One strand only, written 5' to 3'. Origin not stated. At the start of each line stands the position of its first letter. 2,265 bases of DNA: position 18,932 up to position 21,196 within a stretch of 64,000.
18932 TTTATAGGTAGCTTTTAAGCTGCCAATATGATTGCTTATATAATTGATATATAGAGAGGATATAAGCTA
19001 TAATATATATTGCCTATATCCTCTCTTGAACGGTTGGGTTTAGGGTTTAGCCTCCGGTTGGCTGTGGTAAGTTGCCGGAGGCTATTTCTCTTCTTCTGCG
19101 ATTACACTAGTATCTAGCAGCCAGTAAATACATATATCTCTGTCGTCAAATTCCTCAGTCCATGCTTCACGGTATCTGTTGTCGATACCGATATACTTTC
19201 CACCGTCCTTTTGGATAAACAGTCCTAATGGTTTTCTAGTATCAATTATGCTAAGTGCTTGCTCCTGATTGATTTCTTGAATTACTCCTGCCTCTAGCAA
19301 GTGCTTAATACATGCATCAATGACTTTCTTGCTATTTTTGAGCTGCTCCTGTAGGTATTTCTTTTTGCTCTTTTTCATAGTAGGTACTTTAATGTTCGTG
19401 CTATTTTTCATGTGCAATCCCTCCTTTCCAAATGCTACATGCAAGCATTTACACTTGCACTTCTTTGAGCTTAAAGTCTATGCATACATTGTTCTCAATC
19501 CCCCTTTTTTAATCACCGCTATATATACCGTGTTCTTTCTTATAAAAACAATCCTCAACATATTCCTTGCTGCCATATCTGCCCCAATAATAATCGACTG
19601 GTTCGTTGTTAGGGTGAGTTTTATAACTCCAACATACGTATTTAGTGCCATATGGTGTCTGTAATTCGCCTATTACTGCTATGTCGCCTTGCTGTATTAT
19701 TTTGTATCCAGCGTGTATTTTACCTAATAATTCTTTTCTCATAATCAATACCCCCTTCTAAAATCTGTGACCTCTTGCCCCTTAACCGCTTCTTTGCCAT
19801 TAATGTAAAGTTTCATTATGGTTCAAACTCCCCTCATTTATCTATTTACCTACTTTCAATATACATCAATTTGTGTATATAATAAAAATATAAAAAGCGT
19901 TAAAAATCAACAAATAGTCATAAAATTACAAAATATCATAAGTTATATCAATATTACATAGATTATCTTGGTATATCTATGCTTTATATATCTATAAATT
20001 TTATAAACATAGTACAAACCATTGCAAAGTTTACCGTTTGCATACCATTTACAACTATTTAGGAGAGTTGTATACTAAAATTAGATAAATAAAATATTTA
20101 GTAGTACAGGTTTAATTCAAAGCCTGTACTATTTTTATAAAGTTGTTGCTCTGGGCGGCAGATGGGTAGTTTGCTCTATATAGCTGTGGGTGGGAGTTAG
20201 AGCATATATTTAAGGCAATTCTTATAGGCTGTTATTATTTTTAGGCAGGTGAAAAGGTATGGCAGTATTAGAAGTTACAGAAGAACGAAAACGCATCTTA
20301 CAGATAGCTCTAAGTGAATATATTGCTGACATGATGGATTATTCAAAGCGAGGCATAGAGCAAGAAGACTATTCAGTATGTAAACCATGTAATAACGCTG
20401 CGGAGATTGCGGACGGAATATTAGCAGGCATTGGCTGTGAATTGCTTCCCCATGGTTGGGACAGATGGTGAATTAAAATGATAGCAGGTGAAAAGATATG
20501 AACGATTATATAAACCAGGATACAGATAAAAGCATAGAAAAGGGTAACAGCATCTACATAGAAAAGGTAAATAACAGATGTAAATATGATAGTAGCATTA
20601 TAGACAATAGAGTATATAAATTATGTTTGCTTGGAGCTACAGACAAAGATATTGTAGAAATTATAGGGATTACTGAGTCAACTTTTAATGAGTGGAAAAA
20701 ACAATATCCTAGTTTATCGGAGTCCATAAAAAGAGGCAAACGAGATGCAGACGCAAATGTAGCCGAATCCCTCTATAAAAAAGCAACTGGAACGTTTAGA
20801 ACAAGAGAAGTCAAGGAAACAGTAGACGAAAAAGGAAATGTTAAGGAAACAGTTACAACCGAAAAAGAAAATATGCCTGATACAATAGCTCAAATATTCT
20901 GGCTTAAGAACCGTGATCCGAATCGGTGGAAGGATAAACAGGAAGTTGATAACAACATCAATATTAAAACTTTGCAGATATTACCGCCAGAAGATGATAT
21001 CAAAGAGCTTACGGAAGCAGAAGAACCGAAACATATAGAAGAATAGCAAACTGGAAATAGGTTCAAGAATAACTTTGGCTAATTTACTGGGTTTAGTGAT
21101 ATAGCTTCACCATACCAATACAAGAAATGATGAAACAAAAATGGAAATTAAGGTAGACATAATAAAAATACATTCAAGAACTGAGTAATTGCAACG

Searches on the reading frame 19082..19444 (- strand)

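Call 10: search_protein_families(library=phrogs, proteins=[window:19082-19444:-], max_evalue=0.001)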
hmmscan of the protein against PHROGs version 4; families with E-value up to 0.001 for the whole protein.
window:19082-19444:- (120 aa): 2 families
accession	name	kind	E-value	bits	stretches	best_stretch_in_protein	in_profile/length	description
phrog_37721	-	unknown function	4.9e-08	34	1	71-109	25-64/71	-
phrog_36031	-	unknown function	4e-07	30.9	1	54-111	61-118/176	-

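Call 43: search_protein_families(library=pfam, proteins=[window:19082-19444:-], max_evalue=0.001)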
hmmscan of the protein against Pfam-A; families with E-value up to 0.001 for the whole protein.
window:19082-19444:- (120 aa): 0 families

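Call 91: search_protein_families(library=padloc, proteins=[window:19082-19444:-], max_evalue=0.001)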
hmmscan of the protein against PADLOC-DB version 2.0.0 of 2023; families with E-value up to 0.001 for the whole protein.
window:19082-19444:- (120 aa): 0 families

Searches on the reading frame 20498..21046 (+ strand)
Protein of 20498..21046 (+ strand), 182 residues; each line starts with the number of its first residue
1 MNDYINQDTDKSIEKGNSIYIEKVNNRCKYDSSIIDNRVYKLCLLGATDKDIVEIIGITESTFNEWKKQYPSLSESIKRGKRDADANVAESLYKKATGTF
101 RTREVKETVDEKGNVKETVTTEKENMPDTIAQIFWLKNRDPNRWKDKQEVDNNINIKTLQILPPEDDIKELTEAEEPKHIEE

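Call 9: search_protein_families(library=phrogs, proteins=[window:20498-21046:+], max_evalue=0.001)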
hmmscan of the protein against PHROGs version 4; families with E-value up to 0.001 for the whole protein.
window:20498-21046:+ (182 aa): 6 families
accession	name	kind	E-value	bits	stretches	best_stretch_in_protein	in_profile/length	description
phrog_309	-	head and packaging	7.6e-44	152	1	29-174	137-284/319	terminase small subunit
phrog_23444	-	head and packaging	2.7e-12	47.8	1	53-163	4-116/126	terminase small subunit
phrog_26539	-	unknown function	1.7e-06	28.7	1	46-119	32-101/241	-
phrog_4102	-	head and packaging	6.4e-06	27.4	1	44-155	28-121/166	terminase small subunit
phrog_28310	-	unknown function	6.7e-05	24.1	1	46-93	23-70/76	-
phrog_606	-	head and packaging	0.00025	22.1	0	55-81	78-103/167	terminase small subunit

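Call 41: find_related_loci(query=window:20498-21046:+, collection=viral_contigs, flank=10000)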
Query window:20498-21046:+ (182 aa) in viral_contigs; peptide patterns used: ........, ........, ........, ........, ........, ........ (x = any residue, [..] = any of these).
34 stretches matched a pattern, but none encodes a relative of the query by tblastn (E <= 1e-3).
